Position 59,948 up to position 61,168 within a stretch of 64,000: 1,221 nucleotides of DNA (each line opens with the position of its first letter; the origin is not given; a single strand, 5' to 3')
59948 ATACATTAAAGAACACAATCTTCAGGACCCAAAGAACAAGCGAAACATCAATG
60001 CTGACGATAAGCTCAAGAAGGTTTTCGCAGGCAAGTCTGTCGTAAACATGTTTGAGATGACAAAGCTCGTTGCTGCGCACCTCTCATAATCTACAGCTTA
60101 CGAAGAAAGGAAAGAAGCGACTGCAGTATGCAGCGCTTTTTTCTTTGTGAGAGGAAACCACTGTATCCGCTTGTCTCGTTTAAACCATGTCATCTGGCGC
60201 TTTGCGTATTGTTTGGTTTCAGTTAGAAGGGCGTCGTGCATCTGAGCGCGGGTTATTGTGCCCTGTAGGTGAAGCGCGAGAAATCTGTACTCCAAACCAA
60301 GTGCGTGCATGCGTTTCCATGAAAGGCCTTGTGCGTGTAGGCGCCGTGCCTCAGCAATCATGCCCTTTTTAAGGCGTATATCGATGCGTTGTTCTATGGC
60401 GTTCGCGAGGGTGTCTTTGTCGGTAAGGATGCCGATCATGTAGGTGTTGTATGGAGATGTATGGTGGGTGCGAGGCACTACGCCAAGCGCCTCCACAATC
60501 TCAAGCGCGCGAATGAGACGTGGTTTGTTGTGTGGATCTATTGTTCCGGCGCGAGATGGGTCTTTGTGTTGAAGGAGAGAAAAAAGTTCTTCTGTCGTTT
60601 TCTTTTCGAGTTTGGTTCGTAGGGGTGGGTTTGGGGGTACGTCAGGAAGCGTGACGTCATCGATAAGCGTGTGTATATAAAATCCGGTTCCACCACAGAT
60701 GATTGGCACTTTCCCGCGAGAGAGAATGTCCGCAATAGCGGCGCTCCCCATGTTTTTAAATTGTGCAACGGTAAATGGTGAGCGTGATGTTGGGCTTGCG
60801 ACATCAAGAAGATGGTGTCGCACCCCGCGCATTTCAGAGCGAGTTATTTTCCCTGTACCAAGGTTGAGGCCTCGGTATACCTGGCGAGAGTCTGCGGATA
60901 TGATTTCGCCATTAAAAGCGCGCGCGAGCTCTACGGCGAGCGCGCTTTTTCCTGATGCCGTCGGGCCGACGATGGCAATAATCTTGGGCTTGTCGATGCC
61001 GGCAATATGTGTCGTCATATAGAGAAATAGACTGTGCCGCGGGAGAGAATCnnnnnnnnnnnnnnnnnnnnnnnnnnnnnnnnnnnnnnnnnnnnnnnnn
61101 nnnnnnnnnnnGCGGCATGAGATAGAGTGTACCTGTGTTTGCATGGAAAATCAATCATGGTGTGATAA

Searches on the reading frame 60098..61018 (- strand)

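Call 84: search_protein_families(library=pfam, proteins=[window:60098-61018:-], max_evalue=0.001)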
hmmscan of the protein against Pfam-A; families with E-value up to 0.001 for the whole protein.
window:60098-61018:- (306 aa): 3 families
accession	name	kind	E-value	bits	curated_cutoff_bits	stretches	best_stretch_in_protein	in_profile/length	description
PF01715.23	IPPT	-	4.1e-65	220.3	23.6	1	46-282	1-243/243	IPP transferase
PF01745.22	IPT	-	4.4e-09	36.5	20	1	12-72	2-62/233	Isopentenyl transferase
PF02224.24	Cytidylate_kin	-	0.00033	20.9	26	1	14-53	1-38/211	Cytidylate kinase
